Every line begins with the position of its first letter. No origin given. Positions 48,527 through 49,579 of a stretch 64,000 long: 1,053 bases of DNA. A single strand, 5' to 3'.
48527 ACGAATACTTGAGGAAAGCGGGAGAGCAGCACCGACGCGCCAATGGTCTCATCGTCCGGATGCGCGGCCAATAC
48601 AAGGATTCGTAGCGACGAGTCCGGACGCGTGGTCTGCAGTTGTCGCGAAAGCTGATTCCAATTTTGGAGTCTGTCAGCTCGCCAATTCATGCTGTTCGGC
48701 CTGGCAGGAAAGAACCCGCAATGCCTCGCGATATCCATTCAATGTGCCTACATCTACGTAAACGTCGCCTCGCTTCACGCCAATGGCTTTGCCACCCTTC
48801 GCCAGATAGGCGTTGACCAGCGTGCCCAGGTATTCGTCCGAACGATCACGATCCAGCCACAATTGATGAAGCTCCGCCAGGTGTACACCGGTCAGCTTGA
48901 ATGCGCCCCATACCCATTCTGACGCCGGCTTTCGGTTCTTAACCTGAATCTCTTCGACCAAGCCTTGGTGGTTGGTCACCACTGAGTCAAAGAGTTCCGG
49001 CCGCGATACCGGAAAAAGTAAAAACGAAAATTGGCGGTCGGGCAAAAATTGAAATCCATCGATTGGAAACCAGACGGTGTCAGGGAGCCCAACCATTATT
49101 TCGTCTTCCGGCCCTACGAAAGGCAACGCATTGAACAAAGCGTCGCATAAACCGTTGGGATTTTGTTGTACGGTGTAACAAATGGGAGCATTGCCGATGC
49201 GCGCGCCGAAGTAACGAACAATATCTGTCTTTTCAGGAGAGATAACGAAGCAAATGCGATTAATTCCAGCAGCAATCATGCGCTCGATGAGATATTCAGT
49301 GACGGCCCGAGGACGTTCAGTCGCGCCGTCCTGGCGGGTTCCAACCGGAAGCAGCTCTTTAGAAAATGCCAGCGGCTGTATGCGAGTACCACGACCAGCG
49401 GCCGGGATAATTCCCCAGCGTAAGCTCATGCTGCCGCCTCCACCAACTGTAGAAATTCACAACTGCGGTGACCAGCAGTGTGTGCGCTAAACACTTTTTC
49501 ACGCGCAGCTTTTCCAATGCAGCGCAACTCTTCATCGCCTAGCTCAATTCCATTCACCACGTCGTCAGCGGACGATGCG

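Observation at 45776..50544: Five-gene translationally coupled operon: CgeB-like GT, sugar nucleotidyltransferase, PIG-L deacetylase, GT4, FemAB/CelD-type GNAT. Mycothiol/bacillithiol-like logic with no polymer-export genes.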

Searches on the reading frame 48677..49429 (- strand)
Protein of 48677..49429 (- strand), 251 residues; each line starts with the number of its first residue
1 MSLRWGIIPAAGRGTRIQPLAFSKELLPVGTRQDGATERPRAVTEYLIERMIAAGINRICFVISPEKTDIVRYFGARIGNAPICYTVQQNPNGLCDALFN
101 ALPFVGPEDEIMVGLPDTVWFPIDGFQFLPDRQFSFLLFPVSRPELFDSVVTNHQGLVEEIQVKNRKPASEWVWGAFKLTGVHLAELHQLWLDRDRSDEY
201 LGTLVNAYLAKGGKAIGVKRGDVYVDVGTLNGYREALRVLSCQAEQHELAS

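Call 5: search_protein_families(library=pfam, proteins=[window:48677-49429:-], max_evalue=0.01)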
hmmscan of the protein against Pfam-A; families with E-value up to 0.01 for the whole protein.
window:48677-49429:- (251 aa): 2 families
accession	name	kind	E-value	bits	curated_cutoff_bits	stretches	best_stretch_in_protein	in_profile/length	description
PF00483.29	NTP_transferase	-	5.2e-12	46.3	21.2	1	6-237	2-239/245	Nucleotidyl transferase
PF12804.13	NTP_transf_3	-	0.0034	18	27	1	6-123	1-101/160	MobA-like NTP transferase domain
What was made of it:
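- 48674..49429 (-): G2: sugar-1-phosphate nucleotidyltransferase, 251 aa. PF00483 scores 46.3 bits (call 5).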

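Call 6: search_protein_families(library=ncbifam, proteins=[window:48677-49429:-], max_evalue=0.01)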
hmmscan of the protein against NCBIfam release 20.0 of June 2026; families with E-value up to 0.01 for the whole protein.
window:48677-49429:- (251 aa): 11 families
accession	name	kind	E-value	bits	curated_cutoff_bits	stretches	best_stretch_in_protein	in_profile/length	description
TIGR03992.1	Arch_glmU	subfamily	1.5e-14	53.7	292.1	1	7-228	4-215/393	bifunctional sugar-1-phosphate nucleotidylyltransferase/acetyltransferase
TIGR01207.1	rmlA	equivalog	4.4e-14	52.3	360.65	1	6-241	2-237/286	glucose-1-phosphate thymidylyltransferase RfbA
NF041313.1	UDPGP_AglF_Halo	equivalog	1.1e-13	51.2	400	1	6-234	3-228/234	UTP--glucose-1-phosphate uridylyltransferase AglF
TIGR01208.1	rmlA_long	equivalog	4.4e-13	48.8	320.25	1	6-176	2-171/353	glucose-1-phosphate thymidylyltransferase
TIGR01099.1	galU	equivalog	9.8e-12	45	326.8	1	6-75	4-66/261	UTP--glucose-1-phosphate uridylyltransferase GalU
NF012024.0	PRK15480.1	equivalog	2e-08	33.7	588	1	1-245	1-245/292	glucose-1-phosphate thymidylyltransferase RfbA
NF009928.0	PRK13389.1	equivalog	0.00014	21.1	548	1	5-75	10-73/302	UTP--glucose-1-phosphate uridylyltransferase GalU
NF052502.1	man1P_GTase_Rv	exception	0.00048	19.1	440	1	8-172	5-166/352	mannose-1-phosphate guanylyltransferase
NF007516.0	PRK10122.1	equivalog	0.0013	18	534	0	6-74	6-67/297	UTP--glucose-1-phosphate uridylyltransferase GalF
NF049965.1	GlMnHpPGnyltfHddC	equivalog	0.0038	16.9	300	1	42-164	32-152/221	D-glycero-D-manno-heptose 1-phosphate guanosyltransferase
NF045761.1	NAMPUrTaseMurU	equivalog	0.0079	16.1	250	0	7-124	4-113/226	N-acetylmuramate alpha-1-phosphate uridylyltransferase MurU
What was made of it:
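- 48674..49429 (-): No NCBIfam equivalog reaches its cut-off (call 6).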

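Call 42: search_solved_structures(query=window:48677-49429:-, max_evalue=0.001)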
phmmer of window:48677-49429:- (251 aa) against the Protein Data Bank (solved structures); distinct sequences matched with E-value up to 0.001: 23.
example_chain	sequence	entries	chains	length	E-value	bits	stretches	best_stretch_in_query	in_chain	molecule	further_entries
5ids_A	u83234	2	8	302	4.3e-10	42.6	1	1-240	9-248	Glucose-1-phosphate thymidylyltransferase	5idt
3zlk_A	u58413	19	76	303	4.7e-10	42.5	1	4-240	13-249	GLUCOSE-1-PHOSPHATE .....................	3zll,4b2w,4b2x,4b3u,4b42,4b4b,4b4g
4arw_A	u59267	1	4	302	5e-10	42.4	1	4-240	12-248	GLUCOSE-1-PHOSPHATE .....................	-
1fxo_A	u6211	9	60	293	5.2e-10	42.3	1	4-240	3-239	GLUCOSE-1-PHOSPHATE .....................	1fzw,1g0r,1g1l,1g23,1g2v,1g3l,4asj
1lvw_A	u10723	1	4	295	7.8e-10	41.7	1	6-239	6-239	glucose-1-phosphate thymidylyltransferase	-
4ho0_A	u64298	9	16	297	1.3e-09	41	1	6-238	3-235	Glucose-1-phosphate thymidylyltransferase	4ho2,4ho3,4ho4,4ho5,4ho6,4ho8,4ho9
1h5s_D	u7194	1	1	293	4.2e-09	39.4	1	1-242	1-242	Glucose-1-phosphate thymidylyltransferase 1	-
1h5r_A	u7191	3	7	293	5.4e-09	39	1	1-242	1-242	GLUCOSE-1-PHOSPHATE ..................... | Glucose-1-phosphate thymidylyltransferase 1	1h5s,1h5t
1h5r_B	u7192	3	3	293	5.7e-09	38.9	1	1-242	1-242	GLUCOSE-1-PHOSPHATE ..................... | Glucose-1-phosphate thymidylyltransferase 1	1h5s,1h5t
1iim_A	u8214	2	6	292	1.2e-08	37.8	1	2-242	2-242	glucose-1-phosphate thymidylyltransferase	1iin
1h5s_A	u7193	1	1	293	1.2e-08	37.8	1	1-242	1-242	Glucose-1-phosphate thymidylyltransferase 1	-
3pkp_A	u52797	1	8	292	1.7e-08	37.3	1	2-242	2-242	Glucose-1-phosphate thymidylyltransferase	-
3pkq_A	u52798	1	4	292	1.7e-08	37.3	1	2-242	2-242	Glucose-1-phosphate thymidylyltransferase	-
1mp5_A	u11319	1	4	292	1.7e-08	37.3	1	2-242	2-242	Y177F VARIANT OF S. ENTERICA RmlA BOUND TO UDP-GLUCOSE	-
1mp4_A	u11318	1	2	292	2.2e-08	37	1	2-242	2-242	W224H Variant of S. Enterica RmlA Bound to UDP-Glucose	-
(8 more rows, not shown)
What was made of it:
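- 48674..49429 (-): The nearest solved structures are RmlA glucose-1-P thymidylyltransferases, E 4e-10 (call 42).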
